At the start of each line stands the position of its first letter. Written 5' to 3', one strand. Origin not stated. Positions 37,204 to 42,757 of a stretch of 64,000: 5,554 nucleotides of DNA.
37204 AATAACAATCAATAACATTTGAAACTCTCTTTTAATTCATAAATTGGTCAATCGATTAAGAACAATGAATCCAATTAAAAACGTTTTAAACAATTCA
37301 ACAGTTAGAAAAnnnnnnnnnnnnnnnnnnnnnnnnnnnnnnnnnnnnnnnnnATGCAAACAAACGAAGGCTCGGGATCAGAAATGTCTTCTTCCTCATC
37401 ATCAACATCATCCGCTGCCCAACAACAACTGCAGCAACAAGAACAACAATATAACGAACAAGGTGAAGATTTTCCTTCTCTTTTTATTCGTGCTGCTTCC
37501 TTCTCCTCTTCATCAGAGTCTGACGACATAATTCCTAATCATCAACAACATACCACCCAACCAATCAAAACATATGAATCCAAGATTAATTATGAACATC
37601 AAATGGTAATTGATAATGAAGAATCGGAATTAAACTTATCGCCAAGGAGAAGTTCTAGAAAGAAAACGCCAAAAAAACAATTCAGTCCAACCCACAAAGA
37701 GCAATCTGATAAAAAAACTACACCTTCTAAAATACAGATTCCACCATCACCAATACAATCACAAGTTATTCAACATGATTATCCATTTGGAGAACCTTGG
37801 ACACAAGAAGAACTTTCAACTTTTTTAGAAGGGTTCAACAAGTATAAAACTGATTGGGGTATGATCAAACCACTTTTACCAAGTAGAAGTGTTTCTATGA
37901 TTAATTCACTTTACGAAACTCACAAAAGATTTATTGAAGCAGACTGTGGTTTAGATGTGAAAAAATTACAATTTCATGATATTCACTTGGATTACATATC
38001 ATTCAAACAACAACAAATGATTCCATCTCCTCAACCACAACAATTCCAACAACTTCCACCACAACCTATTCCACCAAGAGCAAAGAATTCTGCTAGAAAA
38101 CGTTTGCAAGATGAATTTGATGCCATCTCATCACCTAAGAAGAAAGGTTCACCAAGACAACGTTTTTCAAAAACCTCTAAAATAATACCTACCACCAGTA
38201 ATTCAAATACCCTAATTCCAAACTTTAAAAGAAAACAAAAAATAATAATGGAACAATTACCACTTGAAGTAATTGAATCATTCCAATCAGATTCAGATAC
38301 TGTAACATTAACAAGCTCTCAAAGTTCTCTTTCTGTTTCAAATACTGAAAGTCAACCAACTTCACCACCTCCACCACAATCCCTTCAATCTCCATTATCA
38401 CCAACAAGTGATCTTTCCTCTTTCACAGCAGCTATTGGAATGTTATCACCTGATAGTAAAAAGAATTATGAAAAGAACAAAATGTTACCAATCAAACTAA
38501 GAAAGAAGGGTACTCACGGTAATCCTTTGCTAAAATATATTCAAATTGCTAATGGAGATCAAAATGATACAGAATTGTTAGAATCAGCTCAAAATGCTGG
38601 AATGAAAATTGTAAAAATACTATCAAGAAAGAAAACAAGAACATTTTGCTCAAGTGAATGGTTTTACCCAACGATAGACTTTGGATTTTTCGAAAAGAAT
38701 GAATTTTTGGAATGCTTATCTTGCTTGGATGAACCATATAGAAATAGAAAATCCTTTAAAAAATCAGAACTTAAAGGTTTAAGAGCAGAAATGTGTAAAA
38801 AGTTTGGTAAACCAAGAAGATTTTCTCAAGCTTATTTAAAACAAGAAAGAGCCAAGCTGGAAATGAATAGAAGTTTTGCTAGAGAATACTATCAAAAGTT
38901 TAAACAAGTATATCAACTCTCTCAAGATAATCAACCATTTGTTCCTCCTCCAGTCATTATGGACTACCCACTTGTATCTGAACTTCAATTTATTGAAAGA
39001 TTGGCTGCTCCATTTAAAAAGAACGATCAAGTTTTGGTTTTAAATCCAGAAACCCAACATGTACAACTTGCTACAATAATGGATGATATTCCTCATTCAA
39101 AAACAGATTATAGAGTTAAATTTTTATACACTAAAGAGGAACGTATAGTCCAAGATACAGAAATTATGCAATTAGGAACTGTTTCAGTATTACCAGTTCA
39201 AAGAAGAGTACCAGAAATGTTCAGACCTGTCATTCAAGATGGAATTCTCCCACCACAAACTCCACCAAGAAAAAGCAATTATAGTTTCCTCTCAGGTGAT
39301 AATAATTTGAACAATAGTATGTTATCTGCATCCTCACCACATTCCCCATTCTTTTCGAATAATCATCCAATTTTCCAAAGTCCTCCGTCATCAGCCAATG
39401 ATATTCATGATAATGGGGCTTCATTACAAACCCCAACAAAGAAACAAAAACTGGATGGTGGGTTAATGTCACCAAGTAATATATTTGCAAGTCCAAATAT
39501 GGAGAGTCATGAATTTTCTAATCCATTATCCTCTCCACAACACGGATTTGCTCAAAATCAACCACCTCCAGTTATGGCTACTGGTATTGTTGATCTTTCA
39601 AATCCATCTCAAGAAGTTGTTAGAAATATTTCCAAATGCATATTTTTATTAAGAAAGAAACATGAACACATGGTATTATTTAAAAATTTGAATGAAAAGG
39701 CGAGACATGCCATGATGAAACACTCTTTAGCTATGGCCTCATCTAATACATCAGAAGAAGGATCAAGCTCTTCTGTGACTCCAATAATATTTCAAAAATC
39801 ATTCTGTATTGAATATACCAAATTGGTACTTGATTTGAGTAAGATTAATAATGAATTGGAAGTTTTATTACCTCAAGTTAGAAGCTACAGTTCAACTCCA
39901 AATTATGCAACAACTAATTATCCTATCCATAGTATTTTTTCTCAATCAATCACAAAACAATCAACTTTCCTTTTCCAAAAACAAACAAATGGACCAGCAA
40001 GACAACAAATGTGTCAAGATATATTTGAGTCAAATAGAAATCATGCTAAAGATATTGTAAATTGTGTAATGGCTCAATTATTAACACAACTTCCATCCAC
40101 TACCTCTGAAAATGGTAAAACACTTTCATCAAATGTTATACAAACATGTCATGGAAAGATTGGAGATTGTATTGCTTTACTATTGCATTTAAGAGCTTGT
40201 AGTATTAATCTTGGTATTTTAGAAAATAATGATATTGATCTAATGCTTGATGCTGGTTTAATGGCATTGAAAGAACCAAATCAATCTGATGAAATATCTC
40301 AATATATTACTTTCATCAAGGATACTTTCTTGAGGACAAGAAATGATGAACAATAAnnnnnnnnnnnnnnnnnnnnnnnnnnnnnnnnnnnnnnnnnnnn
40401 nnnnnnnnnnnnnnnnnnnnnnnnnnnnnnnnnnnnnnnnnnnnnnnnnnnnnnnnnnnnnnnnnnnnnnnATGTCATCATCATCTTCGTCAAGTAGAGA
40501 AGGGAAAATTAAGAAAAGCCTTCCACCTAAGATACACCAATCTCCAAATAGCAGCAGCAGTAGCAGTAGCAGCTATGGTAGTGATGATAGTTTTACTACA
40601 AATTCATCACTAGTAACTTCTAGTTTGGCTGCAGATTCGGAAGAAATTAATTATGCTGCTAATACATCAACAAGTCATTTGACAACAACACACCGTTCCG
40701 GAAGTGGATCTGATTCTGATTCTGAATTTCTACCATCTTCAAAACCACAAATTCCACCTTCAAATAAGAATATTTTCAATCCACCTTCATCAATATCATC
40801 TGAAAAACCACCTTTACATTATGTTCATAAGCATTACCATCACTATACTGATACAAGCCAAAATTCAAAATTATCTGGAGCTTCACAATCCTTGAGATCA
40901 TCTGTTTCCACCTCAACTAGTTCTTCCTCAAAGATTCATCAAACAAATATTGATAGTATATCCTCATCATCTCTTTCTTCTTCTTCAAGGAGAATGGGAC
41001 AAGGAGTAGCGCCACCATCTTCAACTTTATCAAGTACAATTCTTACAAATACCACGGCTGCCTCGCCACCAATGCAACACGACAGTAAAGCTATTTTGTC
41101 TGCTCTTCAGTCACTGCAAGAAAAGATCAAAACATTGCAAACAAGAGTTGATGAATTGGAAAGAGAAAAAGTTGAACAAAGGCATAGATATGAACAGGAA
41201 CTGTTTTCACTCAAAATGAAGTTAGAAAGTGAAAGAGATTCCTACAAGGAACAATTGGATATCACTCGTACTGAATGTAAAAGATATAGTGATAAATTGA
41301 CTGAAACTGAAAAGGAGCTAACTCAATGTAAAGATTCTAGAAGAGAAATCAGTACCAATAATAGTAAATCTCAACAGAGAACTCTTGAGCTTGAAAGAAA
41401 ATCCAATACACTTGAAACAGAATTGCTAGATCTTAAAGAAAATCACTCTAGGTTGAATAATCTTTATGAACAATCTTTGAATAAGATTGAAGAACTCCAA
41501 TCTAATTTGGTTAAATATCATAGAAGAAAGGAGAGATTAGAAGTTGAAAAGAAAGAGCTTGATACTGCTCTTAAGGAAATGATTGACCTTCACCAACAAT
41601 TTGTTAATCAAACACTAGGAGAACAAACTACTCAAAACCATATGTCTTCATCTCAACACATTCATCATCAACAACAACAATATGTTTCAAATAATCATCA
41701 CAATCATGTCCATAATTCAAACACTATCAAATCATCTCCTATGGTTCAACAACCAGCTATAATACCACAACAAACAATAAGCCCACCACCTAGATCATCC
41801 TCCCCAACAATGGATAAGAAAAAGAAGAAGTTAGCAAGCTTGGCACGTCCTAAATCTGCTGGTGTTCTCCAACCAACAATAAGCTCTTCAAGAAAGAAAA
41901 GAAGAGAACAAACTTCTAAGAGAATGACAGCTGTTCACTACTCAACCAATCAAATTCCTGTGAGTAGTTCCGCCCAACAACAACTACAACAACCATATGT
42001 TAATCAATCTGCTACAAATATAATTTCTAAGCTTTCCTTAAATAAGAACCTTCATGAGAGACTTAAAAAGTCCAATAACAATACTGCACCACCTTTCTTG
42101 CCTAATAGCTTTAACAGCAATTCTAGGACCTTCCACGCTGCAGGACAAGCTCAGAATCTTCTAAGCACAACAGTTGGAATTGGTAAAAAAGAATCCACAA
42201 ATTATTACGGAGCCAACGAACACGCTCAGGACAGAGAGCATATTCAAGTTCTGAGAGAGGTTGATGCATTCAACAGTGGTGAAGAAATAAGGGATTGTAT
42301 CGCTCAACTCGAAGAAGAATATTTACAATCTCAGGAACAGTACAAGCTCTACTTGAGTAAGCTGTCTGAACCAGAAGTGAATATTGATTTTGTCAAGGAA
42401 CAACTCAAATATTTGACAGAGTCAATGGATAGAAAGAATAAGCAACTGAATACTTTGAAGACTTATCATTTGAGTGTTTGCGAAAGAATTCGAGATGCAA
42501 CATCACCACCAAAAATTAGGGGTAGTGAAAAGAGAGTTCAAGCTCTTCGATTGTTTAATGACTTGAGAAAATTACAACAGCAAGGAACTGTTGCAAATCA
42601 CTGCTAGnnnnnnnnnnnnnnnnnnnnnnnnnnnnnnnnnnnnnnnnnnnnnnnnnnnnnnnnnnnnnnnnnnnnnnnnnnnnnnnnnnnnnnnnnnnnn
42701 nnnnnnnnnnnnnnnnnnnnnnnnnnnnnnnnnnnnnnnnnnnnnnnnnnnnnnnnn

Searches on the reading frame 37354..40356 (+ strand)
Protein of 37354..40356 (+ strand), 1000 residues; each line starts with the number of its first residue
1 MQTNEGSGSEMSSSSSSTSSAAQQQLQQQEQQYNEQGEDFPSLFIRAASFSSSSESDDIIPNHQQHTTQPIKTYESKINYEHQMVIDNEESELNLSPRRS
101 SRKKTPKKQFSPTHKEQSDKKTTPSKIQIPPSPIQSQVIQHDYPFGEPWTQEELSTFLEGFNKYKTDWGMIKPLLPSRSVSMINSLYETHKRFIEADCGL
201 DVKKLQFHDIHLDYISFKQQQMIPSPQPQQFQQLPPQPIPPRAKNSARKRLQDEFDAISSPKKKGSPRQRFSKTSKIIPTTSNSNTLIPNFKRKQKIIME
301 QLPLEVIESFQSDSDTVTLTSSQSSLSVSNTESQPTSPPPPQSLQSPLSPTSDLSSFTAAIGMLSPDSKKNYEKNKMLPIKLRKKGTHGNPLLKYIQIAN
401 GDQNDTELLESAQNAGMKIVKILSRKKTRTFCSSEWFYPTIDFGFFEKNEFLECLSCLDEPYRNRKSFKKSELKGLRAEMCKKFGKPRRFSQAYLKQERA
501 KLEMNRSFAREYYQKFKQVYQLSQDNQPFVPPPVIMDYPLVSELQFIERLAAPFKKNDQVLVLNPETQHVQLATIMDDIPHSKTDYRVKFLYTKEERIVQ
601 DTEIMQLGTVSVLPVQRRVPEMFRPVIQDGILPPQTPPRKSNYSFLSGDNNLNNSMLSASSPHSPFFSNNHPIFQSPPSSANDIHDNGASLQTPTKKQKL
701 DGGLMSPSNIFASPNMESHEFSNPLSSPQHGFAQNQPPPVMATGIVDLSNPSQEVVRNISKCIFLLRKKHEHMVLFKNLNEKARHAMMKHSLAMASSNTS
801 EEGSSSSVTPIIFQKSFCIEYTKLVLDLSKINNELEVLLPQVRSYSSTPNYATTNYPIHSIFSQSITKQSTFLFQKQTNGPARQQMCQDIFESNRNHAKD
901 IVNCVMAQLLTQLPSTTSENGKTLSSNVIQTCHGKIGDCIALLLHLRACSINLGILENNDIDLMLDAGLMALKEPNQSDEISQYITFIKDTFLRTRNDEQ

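Call 54: search_protein_families(library=pfam, proteins=[window:37354-40356:+], max_evalue=0.001)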
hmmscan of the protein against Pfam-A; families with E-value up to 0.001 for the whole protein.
window:37354-40356:+ (1000 aa): 2 families
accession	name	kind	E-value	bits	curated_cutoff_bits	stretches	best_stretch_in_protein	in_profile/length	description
PF06584.18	DIRP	-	1.3e-13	51.4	27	1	436-527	1-90/108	DIRP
PF00249.37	Myb_DNA-binding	-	5.3e-06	26.9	24.4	1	147-190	2-45/46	Myb-like DNA-binding domain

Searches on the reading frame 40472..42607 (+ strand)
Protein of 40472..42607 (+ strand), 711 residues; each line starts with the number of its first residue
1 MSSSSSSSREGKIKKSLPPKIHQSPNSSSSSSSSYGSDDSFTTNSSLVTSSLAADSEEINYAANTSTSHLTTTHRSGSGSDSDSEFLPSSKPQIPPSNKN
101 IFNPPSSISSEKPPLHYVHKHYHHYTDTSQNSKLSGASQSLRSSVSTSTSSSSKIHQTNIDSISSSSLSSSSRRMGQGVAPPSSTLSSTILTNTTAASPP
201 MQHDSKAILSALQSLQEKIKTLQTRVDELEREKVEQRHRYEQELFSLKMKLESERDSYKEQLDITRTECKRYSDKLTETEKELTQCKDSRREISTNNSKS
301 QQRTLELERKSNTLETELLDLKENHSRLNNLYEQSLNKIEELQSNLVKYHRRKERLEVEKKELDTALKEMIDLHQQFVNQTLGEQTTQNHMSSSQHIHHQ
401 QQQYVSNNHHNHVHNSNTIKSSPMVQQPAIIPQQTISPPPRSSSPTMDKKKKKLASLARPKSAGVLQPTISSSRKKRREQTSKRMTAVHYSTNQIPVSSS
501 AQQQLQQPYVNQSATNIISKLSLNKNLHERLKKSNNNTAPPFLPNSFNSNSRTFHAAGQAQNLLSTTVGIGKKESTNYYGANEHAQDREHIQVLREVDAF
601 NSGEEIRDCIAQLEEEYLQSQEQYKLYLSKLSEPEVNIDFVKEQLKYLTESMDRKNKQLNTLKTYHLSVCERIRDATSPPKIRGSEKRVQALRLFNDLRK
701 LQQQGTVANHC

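Call 54: search_protein_families(library=pfam, proteins=[window:40472-42607:+], max_evalue=0.001)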
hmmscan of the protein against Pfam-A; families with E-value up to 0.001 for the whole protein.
window:40472-42607:+ (711 aa): 1 family
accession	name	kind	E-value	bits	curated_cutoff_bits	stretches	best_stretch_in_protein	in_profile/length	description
PF11932.13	DUF3450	-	0.00013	21.8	32.6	1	280-383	15-118/241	Protein of unknown function (DUF3450)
